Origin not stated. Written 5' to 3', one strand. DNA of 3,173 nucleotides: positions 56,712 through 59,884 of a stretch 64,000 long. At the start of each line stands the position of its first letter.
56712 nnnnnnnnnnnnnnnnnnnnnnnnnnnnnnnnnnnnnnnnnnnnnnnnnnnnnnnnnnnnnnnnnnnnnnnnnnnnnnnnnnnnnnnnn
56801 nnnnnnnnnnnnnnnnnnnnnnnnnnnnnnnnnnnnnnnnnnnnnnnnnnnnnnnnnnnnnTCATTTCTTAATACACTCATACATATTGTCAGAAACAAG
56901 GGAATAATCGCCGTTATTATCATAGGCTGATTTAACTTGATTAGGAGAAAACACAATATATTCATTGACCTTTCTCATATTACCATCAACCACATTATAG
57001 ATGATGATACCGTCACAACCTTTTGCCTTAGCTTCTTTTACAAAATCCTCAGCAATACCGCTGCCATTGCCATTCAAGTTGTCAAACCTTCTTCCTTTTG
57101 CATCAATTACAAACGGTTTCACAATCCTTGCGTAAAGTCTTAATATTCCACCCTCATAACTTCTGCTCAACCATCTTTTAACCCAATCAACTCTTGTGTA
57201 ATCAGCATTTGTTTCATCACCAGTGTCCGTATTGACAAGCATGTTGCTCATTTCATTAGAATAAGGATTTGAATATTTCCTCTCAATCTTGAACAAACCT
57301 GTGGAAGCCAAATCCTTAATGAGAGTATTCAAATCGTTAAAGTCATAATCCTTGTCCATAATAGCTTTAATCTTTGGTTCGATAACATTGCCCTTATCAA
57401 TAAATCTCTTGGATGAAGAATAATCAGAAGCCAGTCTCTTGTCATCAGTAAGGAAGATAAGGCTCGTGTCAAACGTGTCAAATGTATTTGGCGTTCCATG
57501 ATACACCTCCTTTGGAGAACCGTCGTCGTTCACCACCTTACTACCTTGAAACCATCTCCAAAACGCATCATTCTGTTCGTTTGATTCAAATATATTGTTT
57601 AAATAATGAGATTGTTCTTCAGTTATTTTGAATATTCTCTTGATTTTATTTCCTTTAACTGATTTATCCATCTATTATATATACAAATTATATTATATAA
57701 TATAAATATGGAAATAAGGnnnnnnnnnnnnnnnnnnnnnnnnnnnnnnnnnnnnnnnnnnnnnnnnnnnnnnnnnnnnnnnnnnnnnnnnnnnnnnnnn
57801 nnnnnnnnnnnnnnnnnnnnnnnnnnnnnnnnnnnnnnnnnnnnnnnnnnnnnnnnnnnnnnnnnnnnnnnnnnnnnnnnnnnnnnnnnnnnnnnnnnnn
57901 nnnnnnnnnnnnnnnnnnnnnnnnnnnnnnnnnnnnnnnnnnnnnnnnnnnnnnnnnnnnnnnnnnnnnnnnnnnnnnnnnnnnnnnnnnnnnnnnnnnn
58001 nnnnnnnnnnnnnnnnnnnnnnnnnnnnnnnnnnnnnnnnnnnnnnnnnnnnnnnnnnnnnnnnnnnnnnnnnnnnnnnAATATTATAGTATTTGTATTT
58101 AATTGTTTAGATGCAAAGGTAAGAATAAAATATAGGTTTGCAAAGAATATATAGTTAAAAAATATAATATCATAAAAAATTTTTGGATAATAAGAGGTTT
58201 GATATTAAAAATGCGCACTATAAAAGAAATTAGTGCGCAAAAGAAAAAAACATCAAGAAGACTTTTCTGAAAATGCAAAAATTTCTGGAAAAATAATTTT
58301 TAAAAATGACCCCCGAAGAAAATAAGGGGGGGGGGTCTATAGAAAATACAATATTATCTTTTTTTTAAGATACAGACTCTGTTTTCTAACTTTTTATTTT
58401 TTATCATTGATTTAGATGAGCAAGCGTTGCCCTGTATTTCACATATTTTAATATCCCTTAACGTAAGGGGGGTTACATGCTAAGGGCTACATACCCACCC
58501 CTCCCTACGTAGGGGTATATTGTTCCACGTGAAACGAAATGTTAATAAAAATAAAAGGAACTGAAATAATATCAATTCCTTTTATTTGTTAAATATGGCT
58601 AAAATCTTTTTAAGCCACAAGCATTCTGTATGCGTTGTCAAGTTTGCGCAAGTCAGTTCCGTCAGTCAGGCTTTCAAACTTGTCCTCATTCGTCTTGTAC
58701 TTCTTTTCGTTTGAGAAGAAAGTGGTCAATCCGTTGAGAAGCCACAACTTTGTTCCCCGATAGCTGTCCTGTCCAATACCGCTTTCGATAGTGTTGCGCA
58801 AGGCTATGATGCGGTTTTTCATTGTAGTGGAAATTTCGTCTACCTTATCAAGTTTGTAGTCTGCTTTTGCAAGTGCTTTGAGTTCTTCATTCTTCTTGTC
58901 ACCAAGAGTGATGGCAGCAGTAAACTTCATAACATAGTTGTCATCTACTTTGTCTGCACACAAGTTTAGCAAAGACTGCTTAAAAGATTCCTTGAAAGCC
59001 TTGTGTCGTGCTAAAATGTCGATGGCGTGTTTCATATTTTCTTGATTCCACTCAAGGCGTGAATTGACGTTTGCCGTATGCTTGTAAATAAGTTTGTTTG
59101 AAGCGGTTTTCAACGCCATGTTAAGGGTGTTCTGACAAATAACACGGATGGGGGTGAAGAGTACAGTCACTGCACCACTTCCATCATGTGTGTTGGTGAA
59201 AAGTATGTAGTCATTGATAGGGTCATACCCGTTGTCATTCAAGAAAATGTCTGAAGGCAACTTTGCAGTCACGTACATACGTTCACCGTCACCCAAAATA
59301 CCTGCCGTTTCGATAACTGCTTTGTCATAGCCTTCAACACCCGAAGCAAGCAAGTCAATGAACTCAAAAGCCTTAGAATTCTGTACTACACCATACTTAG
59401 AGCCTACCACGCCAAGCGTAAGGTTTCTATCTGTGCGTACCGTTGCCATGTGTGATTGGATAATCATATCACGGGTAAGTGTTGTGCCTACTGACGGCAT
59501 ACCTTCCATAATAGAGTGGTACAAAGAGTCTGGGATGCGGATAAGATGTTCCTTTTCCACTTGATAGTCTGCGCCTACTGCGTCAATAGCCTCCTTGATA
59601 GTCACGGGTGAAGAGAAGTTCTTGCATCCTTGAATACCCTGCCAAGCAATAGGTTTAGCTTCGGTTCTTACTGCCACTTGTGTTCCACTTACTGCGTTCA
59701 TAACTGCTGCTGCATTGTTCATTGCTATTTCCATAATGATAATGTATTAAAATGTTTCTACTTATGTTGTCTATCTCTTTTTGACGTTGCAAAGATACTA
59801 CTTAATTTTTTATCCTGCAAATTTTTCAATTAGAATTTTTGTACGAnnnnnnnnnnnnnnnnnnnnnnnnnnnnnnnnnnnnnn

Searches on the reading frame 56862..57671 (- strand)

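Call 10: search_protein_families(library=pfam, proteins=[window:56862-57671:-])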
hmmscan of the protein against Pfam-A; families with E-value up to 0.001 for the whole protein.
window:56862-57671:- (269 aa): 1 family
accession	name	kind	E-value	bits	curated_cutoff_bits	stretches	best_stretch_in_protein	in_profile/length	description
PF18760.7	ART-PolyVal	-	1.2e-18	68.7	31.2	2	171-255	48-139/140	ADP-Ribosyltransferase in polyvalent proteins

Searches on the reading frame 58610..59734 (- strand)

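Call 10: search_protein_families(library=pfam, proteins=[window:58610-59734:-])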
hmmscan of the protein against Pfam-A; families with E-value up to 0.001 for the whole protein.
window:58610-59734:- (374 aa): 1 family
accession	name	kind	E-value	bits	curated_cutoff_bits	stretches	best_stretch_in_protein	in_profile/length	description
PF06067.16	DUF932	-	4.3e-37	128.5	23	1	107-351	2-217/227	Domain of unknown function (DUF932)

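Call 39: search_protein_families(library=phrogs, proteins=[window:58610-59734:-], max_evalue=0.00001)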
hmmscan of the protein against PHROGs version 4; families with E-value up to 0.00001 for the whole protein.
window:58610-59734:- (374 aa): 1 family
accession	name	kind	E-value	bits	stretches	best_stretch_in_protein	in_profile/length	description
phrog_1221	-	unknown function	2.7e-48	165.8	1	17-357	23-321/355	-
